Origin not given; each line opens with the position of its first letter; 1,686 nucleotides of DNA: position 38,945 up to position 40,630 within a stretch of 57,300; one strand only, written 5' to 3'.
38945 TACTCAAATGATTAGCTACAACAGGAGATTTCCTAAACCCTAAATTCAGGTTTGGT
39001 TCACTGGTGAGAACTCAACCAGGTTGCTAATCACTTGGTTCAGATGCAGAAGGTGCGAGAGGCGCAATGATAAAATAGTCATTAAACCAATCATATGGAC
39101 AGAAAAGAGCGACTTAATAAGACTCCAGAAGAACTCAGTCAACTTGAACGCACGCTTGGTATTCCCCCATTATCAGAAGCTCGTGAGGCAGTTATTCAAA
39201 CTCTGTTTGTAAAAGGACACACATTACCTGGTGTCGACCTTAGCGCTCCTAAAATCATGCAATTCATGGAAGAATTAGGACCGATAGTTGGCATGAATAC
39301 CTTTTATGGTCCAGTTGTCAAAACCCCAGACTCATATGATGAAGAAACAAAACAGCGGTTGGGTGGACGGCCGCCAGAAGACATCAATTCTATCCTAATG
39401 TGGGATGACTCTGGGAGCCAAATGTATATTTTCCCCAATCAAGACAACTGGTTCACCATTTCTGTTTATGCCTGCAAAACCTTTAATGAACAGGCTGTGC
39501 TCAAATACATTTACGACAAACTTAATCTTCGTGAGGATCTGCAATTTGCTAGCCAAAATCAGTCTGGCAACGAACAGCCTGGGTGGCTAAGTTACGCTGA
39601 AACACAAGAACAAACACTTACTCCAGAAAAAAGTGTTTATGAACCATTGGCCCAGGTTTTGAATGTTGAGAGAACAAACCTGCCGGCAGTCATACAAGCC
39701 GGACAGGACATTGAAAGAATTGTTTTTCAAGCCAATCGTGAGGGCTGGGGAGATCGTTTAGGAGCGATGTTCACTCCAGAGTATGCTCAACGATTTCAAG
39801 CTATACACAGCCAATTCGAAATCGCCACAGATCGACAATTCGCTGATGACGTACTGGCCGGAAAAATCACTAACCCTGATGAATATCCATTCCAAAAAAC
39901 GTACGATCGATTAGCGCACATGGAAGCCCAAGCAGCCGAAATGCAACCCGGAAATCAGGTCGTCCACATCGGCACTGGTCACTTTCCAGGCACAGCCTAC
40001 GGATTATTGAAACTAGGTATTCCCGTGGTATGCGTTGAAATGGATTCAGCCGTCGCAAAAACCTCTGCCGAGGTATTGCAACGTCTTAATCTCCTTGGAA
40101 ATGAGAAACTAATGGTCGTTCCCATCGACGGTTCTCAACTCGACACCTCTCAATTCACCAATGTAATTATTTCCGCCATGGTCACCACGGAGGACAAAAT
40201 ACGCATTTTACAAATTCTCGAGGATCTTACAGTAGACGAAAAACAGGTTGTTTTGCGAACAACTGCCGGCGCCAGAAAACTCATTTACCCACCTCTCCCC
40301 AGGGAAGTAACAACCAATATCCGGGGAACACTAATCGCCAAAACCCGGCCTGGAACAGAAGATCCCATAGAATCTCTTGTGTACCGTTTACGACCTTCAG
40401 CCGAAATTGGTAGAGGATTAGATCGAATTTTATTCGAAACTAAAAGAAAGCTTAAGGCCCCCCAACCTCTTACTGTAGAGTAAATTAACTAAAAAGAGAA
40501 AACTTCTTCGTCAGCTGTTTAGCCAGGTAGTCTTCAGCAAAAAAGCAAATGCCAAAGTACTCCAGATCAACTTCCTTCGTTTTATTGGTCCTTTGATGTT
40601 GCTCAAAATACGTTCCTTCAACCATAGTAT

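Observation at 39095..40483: AdoMet decarboxylase-like plus nicotianamine-synthase-like fusion: possible new polyamine or metallophore enzyme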

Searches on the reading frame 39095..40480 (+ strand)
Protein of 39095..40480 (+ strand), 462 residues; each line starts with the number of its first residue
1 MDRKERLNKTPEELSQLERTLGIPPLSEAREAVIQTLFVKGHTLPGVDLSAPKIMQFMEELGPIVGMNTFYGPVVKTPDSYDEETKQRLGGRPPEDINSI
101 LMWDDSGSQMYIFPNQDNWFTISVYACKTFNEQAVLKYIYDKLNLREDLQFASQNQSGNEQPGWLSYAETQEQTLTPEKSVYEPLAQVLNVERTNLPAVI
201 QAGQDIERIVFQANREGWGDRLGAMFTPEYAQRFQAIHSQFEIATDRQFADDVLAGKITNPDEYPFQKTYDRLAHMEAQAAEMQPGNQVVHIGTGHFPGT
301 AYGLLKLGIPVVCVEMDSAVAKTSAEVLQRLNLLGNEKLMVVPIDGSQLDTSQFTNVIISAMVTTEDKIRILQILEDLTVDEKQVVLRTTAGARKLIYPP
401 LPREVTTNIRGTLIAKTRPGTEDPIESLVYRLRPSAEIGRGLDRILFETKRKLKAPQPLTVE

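Call 3: search_protein_families(library=pfam, proteins=[window:39095-40480:+], max_evalue=1)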
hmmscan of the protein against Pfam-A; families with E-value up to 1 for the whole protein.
window:39095-40480:+ (462 aa): 4 families
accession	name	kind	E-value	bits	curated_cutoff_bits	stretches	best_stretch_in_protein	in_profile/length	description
PF03059.22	NAS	-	2.3e-08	34.1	27.1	1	239-416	69-254/276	Nicotianamine synthase protein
PF00398.26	RrnaAD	-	0.0054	16.3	24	1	279-390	24-96/263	Ribosomal RNA adenine dimethylase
PF19241.4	DUF5891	-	0.04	14.2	27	1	364-417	75-128/198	Family of unknown function (DUF5891)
PF19224.5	pATOM36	-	0.18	11.4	27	0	353-390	163-202/270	pATOM36 family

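Call 4: search_protein_families(library=ncbifam, proteins=[window:39095-40480:+], max_evalue=1)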
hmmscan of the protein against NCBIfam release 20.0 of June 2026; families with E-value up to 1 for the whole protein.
window:39095-40480:+ (462 aa): 2 families
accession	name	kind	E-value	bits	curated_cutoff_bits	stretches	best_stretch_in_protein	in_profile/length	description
TIGR00755.1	ksgA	equivalog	0.0081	15.5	171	1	278-358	22-98/256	16S rRNA (adenine(1518)-N(6)/adenine(1519)-N(6))-dimethyltransferase RsmA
TIGR04188.1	methyltr_grsp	subfamily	0.029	13.7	380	1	278-338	100-158/363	ATP-grasp peptide maturase system methyltransferase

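Call 5: search_solved_structures(query=window:39095-40480:+, max_evalue=10, show_alignments=3)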
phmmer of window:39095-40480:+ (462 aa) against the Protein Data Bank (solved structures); distinct sequences matched with E-value up to 10: 3.
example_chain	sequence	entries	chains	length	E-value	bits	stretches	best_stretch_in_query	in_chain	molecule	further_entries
3fpe_A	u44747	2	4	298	6.3e-07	31.8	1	265-414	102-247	Putative uncharacterized protein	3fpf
3fpg_A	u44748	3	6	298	6.5e-07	31.8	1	265-414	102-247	Putative uncharacterized protein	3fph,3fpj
3o31_A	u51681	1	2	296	7.5e-07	31.6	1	265-413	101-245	ThermoNicotianamine Synthase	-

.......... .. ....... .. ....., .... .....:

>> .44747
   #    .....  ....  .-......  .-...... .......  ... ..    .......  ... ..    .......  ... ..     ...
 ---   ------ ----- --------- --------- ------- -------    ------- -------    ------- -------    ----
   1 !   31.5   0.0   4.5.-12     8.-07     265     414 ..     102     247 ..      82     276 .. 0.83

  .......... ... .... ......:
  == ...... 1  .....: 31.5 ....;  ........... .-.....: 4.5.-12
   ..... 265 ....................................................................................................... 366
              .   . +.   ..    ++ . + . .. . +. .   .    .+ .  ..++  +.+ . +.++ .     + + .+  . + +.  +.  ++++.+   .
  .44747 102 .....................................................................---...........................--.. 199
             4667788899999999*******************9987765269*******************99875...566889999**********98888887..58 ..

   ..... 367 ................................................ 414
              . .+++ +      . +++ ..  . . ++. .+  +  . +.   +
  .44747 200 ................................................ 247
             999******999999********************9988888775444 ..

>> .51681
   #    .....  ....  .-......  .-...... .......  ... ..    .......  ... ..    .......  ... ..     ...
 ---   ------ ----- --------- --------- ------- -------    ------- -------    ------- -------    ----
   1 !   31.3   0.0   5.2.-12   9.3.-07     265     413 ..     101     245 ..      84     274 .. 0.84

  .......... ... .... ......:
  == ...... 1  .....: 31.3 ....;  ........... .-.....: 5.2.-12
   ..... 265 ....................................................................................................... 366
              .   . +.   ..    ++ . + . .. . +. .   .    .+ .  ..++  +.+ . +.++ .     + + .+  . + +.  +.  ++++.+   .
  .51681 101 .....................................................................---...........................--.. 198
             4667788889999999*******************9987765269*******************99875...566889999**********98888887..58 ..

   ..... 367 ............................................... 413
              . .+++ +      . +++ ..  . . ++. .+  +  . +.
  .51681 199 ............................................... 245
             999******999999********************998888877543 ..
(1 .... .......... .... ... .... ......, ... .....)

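Call 6: find_homologous_proteins(query=window:39095-40480:+, max_evalue=0.001)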
Query window:39095-40480:+ (462 aa): 11 proteins with E <= 0.001 among 8000 candidates.
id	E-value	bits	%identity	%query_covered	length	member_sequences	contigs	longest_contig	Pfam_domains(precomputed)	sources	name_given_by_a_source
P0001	3.5e-146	506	62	75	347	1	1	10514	-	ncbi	ncbi:MAG: hypothetical protein ABII10_00755, partial [Candidatus Paceibacterota bacterium]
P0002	2.5e-116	407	47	94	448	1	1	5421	-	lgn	-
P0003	1.4e-112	395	45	93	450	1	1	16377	PF02675.22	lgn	-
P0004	5.1e-109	383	45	93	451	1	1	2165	-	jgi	jgi:hypothetical protein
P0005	2.7e-107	378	44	93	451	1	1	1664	PF02675.22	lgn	-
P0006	1.6e-104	368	44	92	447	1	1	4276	-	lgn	-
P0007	2.2e-104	368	43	91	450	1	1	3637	-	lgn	-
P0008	5.3e-103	363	42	95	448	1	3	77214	-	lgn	-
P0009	2.3e-101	358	43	87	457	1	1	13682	PF02675.22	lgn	-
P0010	1.5e-98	349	42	94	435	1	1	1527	-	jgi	-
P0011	5.4e-91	324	40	88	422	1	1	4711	-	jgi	jgi:hypothetical protein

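Call 9: search_protein_families(library=pfam, alignment_id=A1, max_evalue=1)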
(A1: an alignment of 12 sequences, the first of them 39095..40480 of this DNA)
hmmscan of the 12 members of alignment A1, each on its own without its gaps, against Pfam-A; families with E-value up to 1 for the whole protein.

A. member 1, window:39095-40480:+ (462 aa): 4 families
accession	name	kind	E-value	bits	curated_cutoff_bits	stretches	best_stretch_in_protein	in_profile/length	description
PF03059.22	NAS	-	2.3e-08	34.1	27.1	1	239-416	69-254/276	Nicotianamine synthase protein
PF00398.26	RrnaAD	-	0.0054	16.3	24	1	279-390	24-96/263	Ribosomal RNA adenine dimethylase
PF19241.4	DUF5891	-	0.04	14.2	27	1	364-417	75-128/198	Family of unknown function (DUF5891)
PF19224.5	pATOM36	-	0.18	11.4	27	0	353-390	163-202/270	pATOM36 family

B. families by the number of members that match (of 12 scanned): 14 families
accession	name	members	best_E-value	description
PF02353.26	CMAS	8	0.0015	Mycolic acid cyclopropane synthetase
PF02675.21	AdoMet_dc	7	5.6e-06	S-adenosylmethionine decarboxylase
PF00398.26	RrnaAD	4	0.00022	Ribosomal RNA adenine dimethylase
PF03059.22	NAS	2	2.3e-08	Nicotianamine synthase protein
PF01135.25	PCMT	2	0.064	Protein-L-isoaspartate(D-aspartate) O-methyltransferase (PCMT)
PF01564.23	Spermine_synth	2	0.16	Spermine/spermidine synthase domain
PF13649.12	Methyltransf_25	1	0.00037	Methyltransferase domain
PF08241.18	Methyltransf_11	1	0.029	Methyltransferase domain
PF25265.1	USP32_N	1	0.03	USP32 N-terminal domain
PF13679.12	Methyltransf_32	1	0.033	Methyltransferase domain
PF19241.4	DUF5891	1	0.04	Family of unknown function (DUF5891)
PF07729.17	FCD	1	0.15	FCD domain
PF19224.5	pATOM36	1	0.18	pATOM36 family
PF08242.18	Methyltransf_12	1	0.18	Methyltransferase domain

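Call 11: search_solved_structures(query=A1, max_evalue=10, show_alignments=5)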
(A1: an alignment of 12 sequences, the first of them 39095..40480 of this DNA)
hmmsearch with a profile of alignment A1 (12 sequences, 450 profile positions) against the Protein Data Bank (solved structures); distinct sequences matched with E-value up to 10: 13.
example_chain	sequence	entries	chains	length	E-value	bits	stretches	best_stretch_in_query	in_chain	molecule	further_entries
3fpe_A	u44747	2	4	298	7.6e-11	44.8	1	247-393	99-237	Putative uncharacterized protein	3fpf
3fpg_A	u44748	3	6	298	8.4e-11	44.7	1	247-393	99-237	Putative uncharacterized protein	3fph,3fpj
3o31_A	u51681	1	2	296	8.7e-11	44.6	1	247-393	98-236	ThermoNicotianamine Synthase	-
8zc8_A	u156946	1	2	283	0.17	14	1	247-360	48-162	MitM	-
21zq_A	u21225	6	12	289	0.18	14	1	247-360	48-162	MitM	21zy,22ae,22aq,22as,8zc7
2yxe_A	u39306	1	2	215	0.38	12.9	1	261-332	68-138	Protein-L-isoaspartate O-methyltransferase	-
7r37_A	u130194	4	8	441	0.39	12.8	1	268-310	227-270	Adenosylhomocysteinase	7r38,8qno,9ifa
2o57_A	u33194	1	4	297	0.43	12.7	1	263-318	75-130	putative sarcosine dimethylglycine methyltransferase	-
2pm9_A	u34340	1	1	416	0.46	12.6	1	85-158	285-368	Protein transport protein SEC31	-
6bqc_A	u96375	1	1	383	0.67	12.1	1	260-316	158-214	Cyclopropane-fatty-acyl-phospholipid synthase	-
9ifb_A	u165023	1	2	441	0.71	12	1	268-310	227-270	Adenosylhomocysteinase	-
3nnn_A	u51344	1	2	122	1.8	10.7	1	295-374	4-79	DNA BINDING RESPONSE REGULATOR D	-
1jg1_A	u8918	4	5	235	2.1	10.4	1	264-347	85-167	protein-L-isoaspartate O-methyltransferase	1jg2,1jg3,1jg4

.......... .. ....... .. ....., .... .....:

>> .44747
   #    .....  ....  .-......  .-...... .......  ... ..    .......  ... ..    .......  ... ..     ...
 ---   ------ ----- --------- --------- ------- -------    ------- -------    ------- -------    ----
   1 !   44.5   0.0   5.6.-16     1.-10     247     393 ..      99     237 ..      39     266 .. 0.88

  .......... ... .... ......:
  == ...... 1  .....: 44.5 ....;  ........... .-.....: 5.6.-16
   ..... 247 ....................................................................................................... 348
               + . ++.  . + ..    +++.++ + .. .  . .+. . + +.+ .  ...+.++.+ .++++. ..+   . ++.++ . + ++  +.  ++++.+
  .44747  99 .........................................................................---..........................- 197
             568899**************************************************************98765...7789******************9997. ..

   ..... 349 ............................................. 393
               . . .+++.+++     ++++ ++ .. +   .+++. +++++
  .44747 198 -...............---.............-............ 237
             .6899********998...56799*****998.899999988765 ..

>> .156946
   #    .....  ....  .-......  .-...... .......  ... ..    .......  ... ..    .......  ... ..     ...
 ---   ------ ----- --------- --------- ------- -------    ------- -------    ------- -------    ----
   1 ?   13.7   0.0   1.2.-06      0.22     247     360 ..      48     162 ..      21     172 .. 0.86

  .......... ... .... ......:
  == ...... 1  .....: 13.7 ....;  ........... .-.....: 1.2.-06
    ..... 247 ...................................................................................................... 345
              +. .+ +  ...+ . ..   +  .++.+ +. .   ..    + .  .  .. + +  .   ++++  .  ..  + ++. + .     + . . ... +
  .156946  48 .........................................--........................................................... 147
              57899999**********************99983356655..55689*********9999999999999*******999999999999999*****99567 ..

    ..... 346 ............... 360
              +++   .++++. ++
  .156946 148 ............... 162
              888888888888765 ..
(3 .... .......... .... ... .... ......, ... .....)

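Call 16: predict_structure(alignment_id=A1)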
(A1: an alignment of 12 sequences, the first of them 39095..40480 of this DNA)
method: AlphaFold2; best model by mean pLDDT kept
length: 462 residues; sequences in the alignment: 12
mean_pLDDT: 86.7   pTM: 0.78
mean pLDDT of the five models: 86.7, 85.5, 85.4, 84.5, 82.6
residues with pLDDT >= 90: 272; 70-90: 132; 50-70: 49; < 50: 9
segments of 3 or more residues with pLDDT < 50: 1-8
pLDDT, mean of each block of 10 residues (from residue 1): 48 70 59 83 90 91 86 79 70 77 89 90 91 94 91 76 80 75 92 91 94 91 90 92 94 97 95 96 96 93 98 96 97 96 94 93 88 90 90 87 83 90 86 75 81 91 68
secondary structure, 60 per line:
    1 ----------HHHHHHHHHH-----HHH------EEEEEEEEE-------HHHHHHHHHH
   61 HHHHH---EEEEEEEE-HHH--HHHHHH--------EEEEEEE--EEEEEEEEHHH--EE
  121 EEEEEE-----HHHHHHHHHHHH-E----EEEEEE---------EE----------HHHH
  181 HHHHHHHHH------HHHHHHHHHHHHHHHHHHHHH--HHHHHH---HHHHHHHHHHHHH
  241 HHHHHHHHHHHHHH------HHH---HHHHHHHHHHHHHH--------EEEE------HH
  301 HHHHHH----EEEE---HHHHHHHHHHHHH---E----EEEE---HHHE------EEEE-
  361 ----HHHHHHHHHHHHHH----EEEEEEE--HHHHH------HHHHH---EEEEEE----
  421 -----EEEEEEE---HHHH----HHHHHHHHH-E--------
elements in order: H11-20 E35-43 H51-65 E69-76 H83-88 E97-103 E106-113 E119-126 H132-143 E150-155 H177-189 H196-216 H219-224 H228-254 H267-280 E289-292 H299-306 E311-314 H318-330 E339-342 E356-359 H365-378 E383-389 H392-396 H403-407 E411-416 E426-432 H436-439 H444-452

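Call 19: fold_search(model_id=the predicted structure, library=pdb)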
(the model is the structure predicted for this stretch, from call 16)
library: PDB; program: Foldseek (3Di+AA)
matches with E <= 10: 1816; with E <= 0.001: 518
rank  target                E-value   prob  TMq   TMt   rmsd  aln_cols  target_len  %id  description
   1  3fpe_A                2.2e-12  1.00  0.45  0.76   4.0       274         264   18  Crystal Structure of MtNAS in complex with thermonicotianamine (released 2009-10-06)
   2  3fpj_A                5.0e-12  1.00  0.46  0.81   3.5       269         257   18  Crystal Structure of E81Q mutant of MtNAS in complex with S-ADENOSYLMETHIONINE (released 2009-10-06)
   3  3fpg_A                5.9e-12  1.00  0.46  0.78   4.0       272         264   18  Crystal Structure of E81Q mutant of MtNAS (released 2009-10-06)
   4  3fpj_B                2.8e-11  1.00  0.45  0.76   4.3       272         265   19  Crystal Structure of E81Q mutant of MtNAS in complex with S-ADENOSYLMETHIONINE (released 2009-10-06)
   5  7c9m_C                1.2e-09  1.00  0.44  0.74   4.3       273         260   16  The structure of product-bound CntL, an aminobutyrate transferase in staphylopine biosynthesis (released 2021-04-28)
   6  7c9m_A                2.8e-09  1.00  0.45  0.75   4.1       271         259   16  The structure of product-bound CntL, an aminobutyrate transferase in staphylopine biosynthesis (released 2021-04-28)
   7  7c9m_D                8.6e-09  1.00  0.43  0.76   5.3       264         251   17  The structure of product-bound CntL, an aminobutyrate transferase in staphylopine biosynthesis (released 2021-04-28)
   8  8zx0_A                4.8e-08  1.00  0.39  0.69   4.7       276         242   15  Crystal Structure of CntL in complex with a dual-site inhibitor (released 2024-11-06)
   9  7c9k_A                5.4e-08  1.00  0.32  0.61   8.4       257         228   18  Crystal Structure of E84Q mutant of CntL in complex with SAM (released 2021-04-28)
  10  7c9k_B                8.8e-08  1.00  0.31  0.56   9.4       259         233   18  Crystal Structure of E84Q mutant of CntL in complex with SAM (released 2021-04-28)
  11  9h07                  8.0e-07  1.00  0.29  0.54   7.8       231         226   15  Crystal structure of Halide methyltransferase from Tulasnella calospora in complex with SAH and mesitylene sulfonate at  (released 2025-12-24)
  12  8rdn_C                1.4e-06  1.00  0.32  0.42  12.9       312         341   13  Holomycin methyltransferase DtpM with SAH and XRD-271 (released 2024-10-16)
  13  9h09                  2.1e-06  1.00  0.28  0.53   8.1       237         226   14  Crystal structure of Halide methyltransferase from Tulasnella calospora in complex with sinefungin and mesitylene sulfon (released 2025-12-24)
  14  3tma                  3.1e-06  1.00  0.27  0.36  18.7       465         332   11  Crystal structure of TrmN from Thermus thermophilus (released 2012-03-14)
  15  6c5b_A                6.2e-06  1.00  0.29  0.39  13.2       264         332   13  Crystal Structure Analysis of LaPhzM (released 2018-03-21)
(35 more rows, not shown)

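Call 26: find_encoding_contigs(protein=P0008, flank=8000, max_places=2)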
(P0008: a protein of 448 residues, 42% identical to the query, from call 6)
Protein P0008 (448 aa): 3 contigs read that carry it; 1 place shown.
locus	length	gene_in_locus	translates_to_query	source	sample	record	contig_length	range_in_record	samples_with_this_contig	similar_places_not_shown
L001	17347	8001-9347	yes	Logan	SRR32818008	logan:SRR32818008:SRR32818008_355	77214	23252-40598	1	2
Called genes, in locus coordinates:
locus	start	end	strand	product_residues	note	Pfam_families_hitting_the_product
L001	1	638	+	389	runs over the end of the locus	PF03816:LytR_cpsA_psr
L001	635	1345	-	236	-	-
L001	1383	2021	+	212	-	PF00963:Cohesin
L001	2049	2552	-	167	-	-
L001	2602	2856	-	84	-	PF01541:GIY-YIG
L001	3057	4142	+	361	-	PF00154:RecA_N, PF08423:Rad51, PF06745:ATPase (faint), PF21096:RecA_C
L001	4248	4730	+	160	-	PF21982:RecX_HTH1, PF02631:RecX_HTH2, PF21981:RecX_HTH3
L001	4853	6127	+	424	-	PF12072:RNase_Y_N, PF00013:KH_1 (weak), PF22891:KH_PNO1_2nd (weak), PF08668:HDOD (faint), PF01966:HD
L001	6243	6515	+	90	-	PF00216:Bac_DNA_binding, PF18291:HU-HIG (weak)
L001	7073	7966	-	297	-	PF01978:TrmB, PF01022:HTH_5 (faint), PF12840:HTH_20 (weak), PF13412:HTH_24 (weak)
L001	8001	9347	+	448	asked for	-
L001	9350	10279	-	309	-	PF00389:2-Hacid_dh, PF02826:2-Hacid_dh_C, PF03446:NAD_binding_2 (faint)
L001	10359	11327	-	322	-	PF01757:Acyl_transf_3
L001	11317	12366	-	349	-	PF02646:RmuC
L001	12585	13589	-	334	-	PF00814:TsaD, PF22521:HypF_C_2 (weak)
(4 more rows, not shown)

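Call 27: find_encoding_contigs(protein=P0003, flank=8000, max_places=2)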
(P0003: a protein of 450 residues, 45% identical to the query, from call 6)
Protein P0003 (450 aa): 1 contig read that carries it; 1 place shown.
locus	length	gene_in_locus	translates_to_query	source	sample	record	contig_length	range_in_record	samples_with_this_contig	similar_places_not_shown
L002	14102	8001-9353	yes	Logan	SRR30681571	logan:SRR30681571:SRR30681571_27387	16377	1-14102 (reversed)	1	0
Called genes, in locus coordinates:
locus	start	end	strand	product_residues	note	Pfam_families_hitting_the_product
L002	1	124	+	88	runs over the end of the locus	PF12728:HTH_17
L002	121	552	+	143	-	PF13470:PIN_3, PF01850:PIN (weak)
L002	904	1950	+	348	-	PF02661:Fic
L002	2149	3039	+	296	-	PF17284:Spermine_synt_N, PF01564:Spermine_synth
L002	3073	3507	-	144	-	PF00892:EamA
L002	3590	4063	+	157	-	PF00856:SET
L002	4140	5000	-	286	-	PF17284:Spermine_synt_N, PF01564:Spermine_synth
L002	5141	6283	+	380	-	PF02675:AdoMet_dc, PF08242:Methyltransf_12 (faint), PF00891:Methyltransf_2 (weak), PF01564:Spermine_synth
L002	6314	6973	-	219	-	-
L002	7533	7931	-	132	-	-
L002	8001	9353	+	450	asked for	PF02675:AdoMet_dc (faint)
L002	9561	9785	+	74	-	-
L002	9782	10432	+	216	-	PF01739:CheR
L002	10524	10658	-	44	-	-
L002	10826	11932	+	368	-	PF00710:Asparaginase, PF17763:Asparaginase_C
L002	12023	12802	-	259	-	-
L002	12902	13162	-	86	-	PF05016:ParE_toxin (weak), PF15738:YafQ_toxin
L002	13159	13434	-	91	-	-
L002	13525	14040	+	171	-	-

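Call 29: find_encoding_contigs(protein=P0009, flank=8000, max_places=2)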
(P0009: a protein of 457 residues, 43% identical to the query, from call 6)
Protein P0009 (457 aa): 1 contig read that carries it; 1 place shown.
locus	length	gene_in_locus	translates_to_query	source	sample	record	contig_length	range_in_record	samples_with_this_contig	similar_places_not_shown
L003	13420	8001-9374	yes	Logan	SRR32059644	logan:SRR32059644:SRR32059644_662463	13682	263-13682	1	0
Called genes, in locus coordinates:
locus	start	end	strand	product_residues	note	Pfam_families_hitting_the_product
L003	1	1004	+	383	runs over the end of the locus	PF00154:RecA_N, PF08423:Rad51, PF06745:ATPase (faint), PF21096:RecA_C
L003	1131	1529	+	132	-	PF02631:RecX_HTH2, PF21981:RecX_HTH3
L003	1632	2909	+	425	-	PF12072:RNase_Y_N, PF08668:HDOD (faint), PF00013:KH_1 (weak), PF22891:KH_PNO1_2nd (weak), PF01966:HD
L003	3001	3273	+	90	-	PF00216:Bac_DNA_binding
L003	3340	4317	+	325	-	PF00005:ABC_tran, PF13304:AAA_21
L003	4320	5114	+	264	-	PF01061:ABC2_membrane (weak), PF06182:ABC2_membrane_6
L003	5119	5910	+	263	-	PF06182:ABC2_membrane_6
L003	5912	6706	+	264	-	PF06182:ABC2_membrane_6, PF12698:ABC2_membrane_3 (weak)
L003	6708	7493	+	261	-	PF06182:ABC2_membrane_6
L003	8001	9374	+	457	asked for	PF02675:AdoMet_dc (weak)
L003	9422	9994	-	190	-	PF06821:Ser_hydrolase, PF12697:Abhydrolase_6 (faint), PF06342:DUF1057 (faint)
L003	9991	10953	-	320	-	PF01757:Acyl_transf_3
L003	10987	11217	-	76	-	-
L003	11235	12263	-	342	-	PF02646:RmuC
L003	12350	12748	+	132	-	PF00072:Response_reg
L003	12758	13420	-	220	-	?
